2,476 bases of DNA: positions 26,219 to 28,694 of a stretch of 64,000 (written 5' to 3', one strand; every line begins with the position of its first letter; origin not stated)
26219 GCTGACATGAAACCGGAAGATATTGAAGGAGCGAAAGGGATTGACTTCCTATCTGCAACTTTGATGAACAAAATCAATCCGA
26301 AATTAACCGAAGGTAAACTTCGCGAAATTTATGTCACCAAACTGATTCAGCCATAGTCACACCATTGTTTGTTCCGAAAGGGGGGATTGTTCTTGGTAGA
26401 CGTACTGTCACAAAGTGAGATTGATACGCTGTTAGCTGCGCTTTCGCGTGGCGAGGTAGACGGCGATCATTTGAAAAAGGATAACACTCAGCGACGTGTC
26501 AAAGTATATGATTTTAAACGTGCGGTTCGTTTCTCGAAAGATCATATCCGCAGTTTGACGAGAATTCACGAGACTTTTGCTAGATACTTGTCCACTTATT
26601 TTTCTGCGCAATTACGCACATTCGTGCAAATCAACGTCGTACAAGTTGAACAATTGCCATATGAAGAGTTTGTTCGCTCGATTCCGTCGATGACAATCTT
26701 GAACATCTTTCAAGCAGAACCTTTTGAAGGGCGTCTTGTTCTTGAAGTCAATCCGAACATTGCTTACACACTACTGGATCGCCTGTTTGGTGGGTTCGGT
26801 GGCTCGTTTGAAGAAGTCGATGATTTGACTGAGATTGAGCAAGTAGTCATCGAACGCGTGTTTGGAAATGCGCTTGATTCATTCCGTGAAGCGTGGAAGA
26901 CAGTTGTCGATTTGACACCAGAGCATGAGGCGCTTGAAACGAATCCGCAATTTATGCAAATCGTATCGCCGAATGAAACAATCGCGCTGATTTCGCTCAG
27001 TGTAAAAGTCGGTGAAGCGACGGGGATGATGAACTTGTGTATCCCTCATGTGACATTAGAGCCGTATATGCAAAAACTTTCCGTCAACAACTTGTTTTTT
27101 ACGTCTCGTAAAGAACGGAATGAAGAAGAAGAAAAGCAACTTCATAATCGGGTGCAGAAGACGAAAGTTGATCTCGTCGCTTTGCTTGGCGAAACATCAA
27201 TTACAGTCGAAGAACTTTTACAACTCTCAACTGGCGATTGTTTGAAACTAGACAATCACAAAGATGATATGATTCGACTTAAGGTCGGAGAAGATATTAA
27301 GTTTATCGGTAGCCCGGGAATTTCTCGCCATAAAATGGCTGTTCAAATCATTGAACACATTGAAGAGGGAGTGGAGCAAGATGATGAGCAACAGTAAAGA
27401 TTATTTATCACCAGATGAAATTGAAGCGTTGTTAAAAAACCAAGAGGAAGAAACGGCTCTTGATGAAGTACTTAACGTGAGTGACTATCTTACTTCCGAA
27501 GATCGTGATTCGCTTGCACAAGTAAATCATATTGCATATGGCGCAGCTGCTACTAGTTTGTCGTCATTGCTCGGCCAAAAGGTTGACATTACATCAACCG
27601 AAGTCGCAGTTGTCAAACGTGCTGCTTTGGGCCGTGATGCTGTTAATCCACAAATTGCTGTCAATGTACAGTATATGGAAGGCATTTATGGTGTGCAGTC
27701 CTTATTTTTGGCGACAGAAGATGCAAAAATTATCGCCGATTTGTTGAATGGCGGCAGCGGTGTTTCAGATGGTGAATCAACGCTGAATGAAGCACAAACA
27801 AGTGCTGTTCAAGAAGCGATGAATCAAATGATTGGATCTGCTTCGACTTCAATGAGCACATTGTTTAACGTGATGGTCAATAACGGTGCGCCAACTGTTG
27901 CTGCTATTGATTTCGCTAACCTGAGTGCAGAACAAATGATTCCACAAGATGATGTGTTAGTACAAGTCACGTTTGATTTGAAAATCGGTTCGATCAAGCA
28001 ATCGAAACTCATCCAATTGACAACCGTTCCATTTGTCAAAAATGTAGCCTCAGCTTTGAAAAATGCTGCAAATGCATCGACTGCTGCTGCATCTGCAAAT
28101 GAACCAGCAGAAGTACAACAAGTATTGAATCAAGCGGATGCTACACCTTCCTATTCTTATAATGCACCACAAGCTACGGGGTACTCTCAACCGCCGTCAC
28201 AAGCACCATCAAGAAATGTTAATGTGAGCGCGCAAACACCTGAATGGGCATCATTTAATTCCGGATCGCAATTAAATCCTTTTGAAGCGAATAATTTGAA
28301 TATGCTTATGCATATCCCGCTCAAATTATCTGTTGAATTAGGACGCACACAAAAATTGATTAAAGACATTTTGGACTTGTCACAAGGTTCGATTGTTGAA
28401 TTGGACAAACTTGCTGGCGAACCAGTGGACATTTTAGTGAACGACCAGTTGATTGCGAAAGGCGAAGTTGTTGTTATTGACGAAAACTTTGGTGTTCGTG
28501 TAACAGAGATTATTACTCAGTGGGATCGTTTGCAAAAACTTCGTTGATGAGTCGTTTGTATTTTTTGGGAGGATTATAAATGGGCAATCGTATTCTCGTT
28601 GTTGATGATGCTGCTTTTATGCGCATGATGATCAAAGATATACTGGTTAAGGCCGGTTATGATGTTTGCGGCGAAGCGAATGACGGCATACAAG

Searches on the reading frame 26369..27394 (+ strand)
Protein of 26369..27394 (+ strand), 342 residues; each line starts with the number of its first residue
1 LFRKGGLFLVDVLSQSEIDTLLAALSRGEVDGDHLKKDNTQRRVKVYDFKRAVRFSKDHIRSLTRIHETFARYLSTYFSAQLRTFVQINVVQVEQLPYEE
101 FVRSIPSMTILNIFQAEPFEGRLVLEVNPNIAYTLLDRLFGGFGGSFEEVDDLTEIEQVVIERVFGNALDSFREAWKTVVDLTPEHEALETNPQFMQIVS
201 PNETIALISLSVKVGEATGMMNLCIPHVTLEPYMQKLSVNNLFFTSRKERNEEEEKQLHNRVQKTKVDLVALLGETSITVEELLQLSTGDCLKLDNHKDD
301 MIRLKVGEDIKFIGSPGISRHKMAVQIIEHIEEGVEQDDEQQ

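Call 15: search_protein_families(library=pfam, proteins=[window:26369-27394:+], max_evalue=0.01)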
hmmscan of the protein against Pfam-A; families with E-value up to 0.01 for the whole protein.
window:26369-27394:+ (342 aa): 2 families
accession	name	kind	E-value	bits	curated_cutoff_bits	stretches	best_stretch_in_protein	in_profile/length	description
PF02154.20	FliM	-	9e-72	241.5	27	1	47-237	1-192/192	Flagellar motor switch protein FliM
PF01052.25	FliMN_C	-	1.1e-19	70.5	23.8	1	261-331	2-72/73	Type III flagellar switch regulator (C-ring) FliN C-term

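Call 43: find_homologous_proteins(query=window:26393-27394:+, max_evalue=1e-60)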
Query window:26393-27394:+ (334 aa): 4036 proteins with E <= 1e-60 among 7245 candidates; the best 120 are listed.
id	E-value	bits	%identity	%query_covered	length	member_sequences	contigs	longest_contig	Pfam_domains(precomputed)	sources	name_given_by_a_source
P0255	7.6e-208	707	96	100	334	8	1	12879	PF01052.26,PF02154.22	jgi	jgi:flagellar motor switch protein FliM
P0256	1.7e-184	630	85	99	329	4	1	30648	PF01052.26,PF02154.22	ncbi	-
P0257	3.1e-181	620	84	99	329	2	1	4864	PF01052.26,PF02154.22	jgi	jgi:flagellar motor switch protein FliM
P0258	2.5e-180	617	84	99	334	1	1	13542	PF01052.26,PF02154.22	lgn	-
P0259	3.7e-178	610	82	99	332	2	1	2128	PF01052.26,PF02154.22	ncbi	-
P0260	5.3e-162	556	76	97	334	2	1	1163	PF01052.26,PF02154.22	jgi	jgi:flagellar motor switch protein FliM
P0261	3.8e-139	481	64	99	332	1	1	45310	PF01052.26,PF02154.22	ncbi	-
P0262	6.1e-139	481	66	99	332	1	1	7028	PF01052.26,PF02154.22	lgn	-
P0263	1.2e-138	480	65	99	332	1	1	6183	PF01052.26,PF02154.22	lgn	-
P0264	2.2e-138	479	65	99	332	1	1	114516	PF01052.26,PF02154.22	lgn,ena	-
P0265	2.2e-138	479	66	99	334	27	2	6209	PF01052.26,PF02154.22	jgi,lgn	jgi:flagellar motor switch protein FliM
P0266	2.3e-138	479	66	99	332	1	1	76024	PF01052.26,PF02154.22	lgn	-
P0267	2.7e-138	479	65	99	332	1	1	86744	PF01052.26,PF02154.22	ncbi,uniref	ncbi:flagellar motor switch protein FliM [Paenibacillus sp. y28]|uniref:flagellar motor switch prote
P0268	3.2e-138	478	66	99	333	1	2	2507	PF01052.26,PF02154.22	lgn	-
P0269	3.4e-138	478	65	99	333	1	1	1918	PF01052.26,PF02154.22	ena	-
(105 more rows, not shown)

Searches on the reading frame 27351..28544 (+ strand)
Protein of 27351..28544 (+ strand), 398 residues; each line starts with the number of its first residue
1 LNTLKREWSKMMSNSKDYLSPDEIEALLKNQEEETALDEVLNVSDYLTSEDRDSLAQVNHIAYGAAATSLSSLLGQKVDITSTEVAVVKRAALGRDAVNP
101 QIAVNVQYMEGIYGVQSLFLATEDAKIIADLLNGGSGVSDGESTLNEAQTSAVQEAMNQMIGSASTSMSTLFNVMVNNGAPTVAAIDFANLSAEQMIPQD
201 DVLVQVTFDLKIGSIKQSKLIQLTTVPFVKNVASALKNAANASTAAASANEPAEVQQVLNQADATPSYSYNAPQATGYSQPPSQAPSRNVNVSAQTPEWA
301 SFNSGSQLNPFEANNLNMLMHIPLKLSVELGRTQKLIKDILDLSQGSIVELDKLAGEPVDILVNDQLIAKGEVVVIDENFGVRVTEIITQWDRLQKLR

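Call 15: search_protein_families(library=pfam, proteins=[window:27351-28544:+], max_evalue=0.01)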
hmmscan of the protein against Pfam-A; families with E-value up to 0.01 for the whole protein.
window:27351-28544:+ (398 aa): 3 families
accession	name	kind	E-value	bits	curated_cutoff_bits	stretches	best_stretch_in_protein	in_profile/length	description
PF01052.25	FliMN_C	-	1.5e-25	89.3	23.8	1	318-388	2-72/73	Type III flagellar switch regulator (C-ring) FliN C-term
PF04509.17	CheC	-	6.7e-09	36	22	1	149-183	2-36/38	CheC-like family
PF02154.20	FliM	-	0.0014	19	27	1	64-216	26-173/192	Flagellar motor switch protein FliM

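Call 27: find_homologous_proteins(query=window:27384-28544:+, max_evalue=1e-40)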
Query window:27384-28544:+ (387 aa): 6424 proteins with E <= 1e-40 among 8000 candidates; the best 120 are listed.
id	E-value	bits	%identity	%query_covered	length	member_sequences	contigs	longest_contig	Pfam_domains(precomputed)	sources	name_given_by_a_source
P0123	1.9e-238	808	100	100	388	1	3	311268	PF01052.26,PF04509.18,PF28396.1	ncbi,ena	-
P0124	1.6e-228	776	96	100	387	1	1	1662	PF01052.26,PF04509.18,PF28396.1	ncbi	-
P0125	7.4e-185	632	77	100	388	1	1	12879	PF01052.26,PF28396.1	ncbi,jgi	jgi:flagellar motor switch protein FliN/FliY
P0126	9.5e-157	540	66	100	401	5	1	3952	PF13690.12,PF01052.26,PF04509.18,PF02154.22,PF28396.1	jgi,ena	jgi:flagellar motor switch protein FliN/FliY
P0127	7.0e-139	481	60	99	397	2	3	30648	PF01052.26,PF04509.18,PF28396.1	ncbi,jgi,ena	jgi:flagellar motor switch protein FliN/FliY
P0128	1.4e-128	447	56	99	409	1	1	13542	PF13690.12,PF01052.26,PF04509.18,PF28396.1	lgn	-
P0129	1.1e-108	382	51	99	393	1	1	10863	PF01052.26,PF28396.1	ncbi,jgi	jgi:flagellar motor switch protein FliN/FliY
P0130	2.9e-102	361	44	99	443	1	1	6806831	PF13690.12,PF01052.26,PF04509.18,PF02154.22,PF28396.1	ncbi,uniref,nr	ncbi:flagellar motor switch phosphatase FliY [Paenibacillus sp. PK3_47]|uniref:flagellar motor switc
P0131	2.9e-102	361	43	99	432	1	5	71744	PF13690.12,PF01052.26,PF04509.18,PF02154.22,PF28396.1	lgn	-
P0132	8.5e-102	359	45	100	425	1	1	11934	PF13690.12,PF01052.26,PF04509.18,PF02154.22,PF28396.1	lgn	-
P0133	1.1e-101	359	48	99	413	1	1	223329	PF13690.12,PF01052.26,PF04509.18,PF28396.1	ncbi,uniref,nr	ncbi:flagellar motor switch phosphatase FliY [Paenibacillus sp. LHD-117]|uniref:flagellar motor swit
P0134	1.3e-101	359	45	99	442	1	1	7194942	PF13690.12,PF01052.26,PF04509.18,PF02154.22,PF28396.1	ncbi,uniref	ncbi:flagellar motor switch phosphatase FliY [Paenibacillus sp. FSL K6-1096]|uniref:flagellar motor 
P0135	1.5e-101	358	42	99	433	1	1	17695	PF13690.12,PF01052.26,PF04509.18,PF02154.22,PF28396.1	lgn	-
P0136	2.0e-101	358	43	99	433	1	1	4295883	PF13690.12,PF01052.26,PF04509.18,PF02154.22,PF28396.1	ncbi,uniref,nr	ncbi:flagellar motor switch phosphatase FliY [Paenibacillus ihuae]|uniref:flagellar motor switch pho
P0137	2.9e-101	357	48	99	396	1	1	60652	PF13690.12,PF01052.26,PF04509.18,PF02154.22,PF28396.1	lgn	-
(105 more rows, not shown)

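Call 56: search_protein_families(library=ncbifam, proteins=[P0123, P0125, P0129, P0126, P0127, P0128, P0133], max_evalue=1e-10)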
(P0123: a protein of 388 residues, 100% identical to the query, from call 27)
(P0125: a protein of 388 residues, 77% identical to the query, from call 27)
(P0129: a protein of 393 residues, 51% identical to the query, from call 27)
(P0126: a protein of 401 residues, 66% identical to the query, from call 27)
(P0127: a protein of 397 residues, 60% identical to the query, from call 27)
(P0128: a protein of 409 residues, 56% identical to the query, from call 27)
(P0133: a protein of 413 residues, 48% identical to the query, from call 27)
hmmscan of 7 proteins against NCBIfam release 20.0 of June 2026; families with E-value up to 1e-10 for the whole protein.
P0123 (388 aa): 9 families
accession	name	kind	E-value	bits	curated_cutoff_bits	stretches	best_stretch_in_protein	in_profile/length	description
NF005995.1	PRK08119.1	equivalog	4e-112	375.4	218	1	7-384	2-376/376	flagellar motor switch phosphatase FliY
NF005275.1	PRK06782.1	equivalog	4.3e-63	213.8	681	1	15-378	191-516/516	flagellar motor switch protein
NF006272.1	PRK08432.1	equivalog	5.8e-33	114.6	219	1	288-388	174-274/274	flagellar motor switch protein FliY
TIGR02480.1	fliN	equivalog_domain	1.6e-31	108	84.05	1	305-379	1-75/77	flagellar motor switch protein FliN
NF006273.1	PRK08433.1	equivalog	4.1e-17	62.3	114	1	305-379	14-88/100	flagellar motor switch protein FliN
TIGR02551.1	SpaO_YscQ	equivalog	1.3e-14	54.9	100.8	1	271-376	187-299/300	type III secretion system cytoplasmic ring protein SctQ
NF041093.1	CheC_Thtogales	equivalog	9.4e-14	51.8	250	1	37-226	3-196/201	CheY-P phosphatase CheC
TIGR01397.1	fliM_switch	equivalog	4.9e-13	48.9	219.6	0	307-378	248-319/320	flagellar motor switch protein FliM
NF005276.0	PRK06788.1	equivalog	1e-11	44.9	98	1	299-378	21-100/119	flagellar motor switch protein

P0125 (388 aa): 8 families
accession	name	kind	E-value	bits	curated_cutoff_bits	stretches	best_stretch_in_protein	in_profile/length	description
NF005995.1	PRK08119.1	equivalog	1.1e-106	357.5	218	1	7-384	2-376/376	flagellar motor switch phosphatase FliY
NF005275.1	PRK06782.1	equivalog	1.4e-56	192.4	681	2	34-243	4-208/516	flagellar motor switch protein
TIGR02480.1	fliN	equivalog_domain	2.1e-31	107.6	84.05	1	305-379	1-75/77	flagellar motor switch protein FliN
NF006272.1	PRK08432.1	equivalog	2.3e-31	109.4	219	1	290-388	176-274/274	flagellar motor switch protein FliY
NF006273.1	PRK08433.1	equivalog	3.6e-17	62.5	114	1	305-379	14-88/100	flagellar motor switch protein FliN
TIGR02551.1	SpaO_YscQ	equivalog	1.4e-15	58.1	100.8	1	256-376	172-299/300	type III secretion system cytoplasmic ring protein SctQ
NF005276.0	PRK06788.1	equivalog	1e-11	44.9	98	1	299-378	21-100/119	flagellar motor switch protein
TIGR01397.1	fliM_switch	equivalog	3.1e-11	43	219.6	0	307-378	248-319/320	flagellar motor switch protein FliM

P0129 (393 aa): 7 families
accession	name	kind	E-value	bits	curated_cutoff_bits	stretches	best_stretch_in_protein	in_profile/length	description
NF005995.1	PRK08119.1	equivalog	1.5e-94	317.6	218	1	5-389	2-376/376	flagellar motor switch phosphatase FliY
NF005275.1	PRK06782.1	equivalog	2.2e-51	175.2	681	1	11-383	189-516/516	flagellar motor switch protein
NF006272.1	PRK08432.1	equivalog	2.5e-34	119.1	219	1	295-393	176-274/274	flagellar motor switch protein FliY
TIGR02480.1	fliN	equivalog_domain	2.9e-31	107.2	84.05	1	310-384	1-75/77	flagellar motor switch protein FliN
NF006273.1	PRK08433.1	equivalog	4.2e-17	62.3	114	1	310-385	14-89/100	flagellar motor switch protein FliN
TIGR02551.1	SpaO_YscQ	equivalog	5.4e-14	52.8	100.8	1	253-381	227-299/300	type III secretion system cytoplasmic ring protein SctQ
NF005276.0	PRK06788.1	equivalog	1.3e-11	44.6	98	1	304-383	21-100/119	flagellar motor switch protein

P0126 (401 aa): 9 families
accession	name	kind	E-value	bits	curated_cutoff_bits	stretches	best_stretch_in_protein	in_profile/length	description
NF005995.1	PRK08119.1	equivalog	5.8e-133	444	218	1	7-397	2-376/376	flagellar motor switch phosphatase FliY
NF005275.1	PRK06782.1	equivalog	2.4e-82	277.3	681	1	11-391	187-516/516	flagellar motor switch protein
NF006272.1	PRK08432.1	equivalog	4.8e-35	121.5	219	1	298-401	171-274/274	flagellar motor switch protein FliY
TIGR02480.1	fliN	equivalog_domain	1.4e-31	108.2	84.05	1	318-392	1-75/77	flagellar motor switch protein FliN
NF041093.1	CheC_Thtogales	equivalog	9.7e-20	71.3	250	1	43-156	6-120/201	CheY-P phosphatase CheC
TIGR01397.1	fliM_switch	equivalog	1.9e-17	63.4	219.6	0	8-254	2-251/320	flagellar motor switch protein FliM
NF006273.1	PRK08433.1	equivalog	3.1e-17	62.8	114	1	318-393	14-89/100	flagellar motor switch protein FliN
TIGR02551.1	SpaO_YscQ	equivalog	2.9e-15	57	100.8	1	287-389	227-299/300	type III secretion system cytoplasmic ring protein SctQ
NF005276.0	PRK06788.1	equivalog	1.1e-12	48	98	1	312-391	21-100/119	flagellar motor switch protein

P0127 (397 aa): 9 families
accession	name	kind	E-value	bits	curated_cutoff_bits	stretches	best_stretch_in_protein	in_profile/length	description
NF005995.1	PRK08119.1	equivalog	3.2e-131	438.2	218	1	5-393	2-376/376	flagellar motor switch phosphatase FliY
NF005275.1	PRK06782.1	equivalog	1.7e-78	264.6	681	1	10-387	188-516/516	flagellar motor switch protein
NF006272.1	PRK08432.1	equivalog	5.7e-35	121.2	219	1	302-397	179-274/274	flagellar motor switch protein FliY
TIGR02480.1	fliN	equivalog_domain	1.5e-32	111.3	84.05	1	314-388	1-75/77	flagellar motor switch protein FliN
NF041093.1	CheC_Thtogales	equivalog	6e-18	65.5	250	1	38-154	3-120/201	CheY-P phosphatase CheC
NF006273.1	PRK08433.1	equivalog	5.1e-17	62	114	1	314-389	14-89/100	flagellar motor switch protein FliN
TIGR02551.1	SpaO_YscQ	equivalog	2.7e-16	60.4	100.8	1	299-385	227-299/300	type III secretion system cytoplasmic ring protein SctQ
TIGR01397.1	fliM_switch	equivalog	1.9e-15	56.9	219.6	0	6-230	2-229/320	flagellar motor switch protein FliM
NF005276.0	PRK06788.1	equivalog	3.4e-13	49.7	98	1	312-387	25-100/119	flagellar motor switch protein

P0128 (409 aa): 9 families
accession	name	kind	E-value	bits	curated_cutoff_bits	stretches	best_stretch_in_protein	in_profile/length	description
NF005995.1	PRK08119.1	equivalog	1.8e-131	439.1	218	1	5-405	2-376/376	flagellar motor switch phosphatase FliY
NF005275.1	PRK06782.1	equivalog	5.8e-79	266.2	681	2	37-237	4-201/516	flagellar motor switch protein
NF006272.1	PRK08432.1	equivalog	3.6e-32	112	219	1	319-409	184-274/274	flagellar motor switch protein FliY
TIGR02480.1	fliN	equivalog_domain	1.5e-31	108.1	84.05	1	326-400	1-75/77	flagellar motor switch protein FliN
NF041093.1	CheC_Thtogales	equivalog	2.6e-19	69.9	250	1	40-156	3-120/201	CheY-P phosphatase CheC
NF006273.1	PRK08433.1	equivalog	4.3e-17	62.3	114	1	327-401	15-89/100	flagellar motor switch protein FliN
TIGR02551.1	SpaO_YscQ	equivalog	1.8e-15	57.6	100.8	1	285-397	227-299/300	type III secretion system cytoplasmic ring protein SctQ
TIGR01397.1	fliM_switch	equivalog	5.3e-13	48.8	219.6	0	6-244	2-240/320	flagellar motor switch protein FliM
NF005276.0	PRK06788.1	equivalog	3e-12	46.6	98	1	327-399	28-100/119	flagellar motor switch protein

P0133 (413 aa): 9 families
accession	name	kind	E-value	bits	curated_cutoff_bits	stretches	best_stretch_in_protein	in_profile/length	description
NF005995.1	PRK08119.1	equivalog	1.4e-153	511.8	218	1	5-409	2-376/376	flagellar motor switch phosphatase FliY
NF005275.1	PRK06782.1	equivalog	2.2e-84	284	681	2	37-237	5-203/516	flagellar motor switch protein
NF006272.1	PRK08432.1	equivalog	2.3e-33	115.9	219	1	322-413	183-274/274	flagellar motor switch protein FliY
TIGR02480.1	fliN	equivalog_domain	1.4e-32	111.5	84.05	1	330-405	1-76/77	flagellar motor switch protein FliN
NF041093.1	CheC_Thtogales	equivalog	3.6e-22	79.3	250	1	39-154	3-120/201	CheY-P phosphatase CheC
NF006273.1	PRK08433.1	equivalog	8.6e-19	67.7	114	1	331-406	15-90/100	flagellar motor switch protein FliN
TIGR02551.1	SpaO_YscQ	equivalog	1.1e-17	65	100.8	1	233-400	165-298/300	type III secretion system cytoplasmic ring protein SctQ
TIGR01397.1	fliM_switch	equivalog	3.4e-15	56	219.6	0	6-228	2-227/320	flagellar motor switch protein FliM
NF005276.0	PRK06788.1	equivalog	4.8e-12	46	98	1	330-403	27-100/119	flagellar motor switch protein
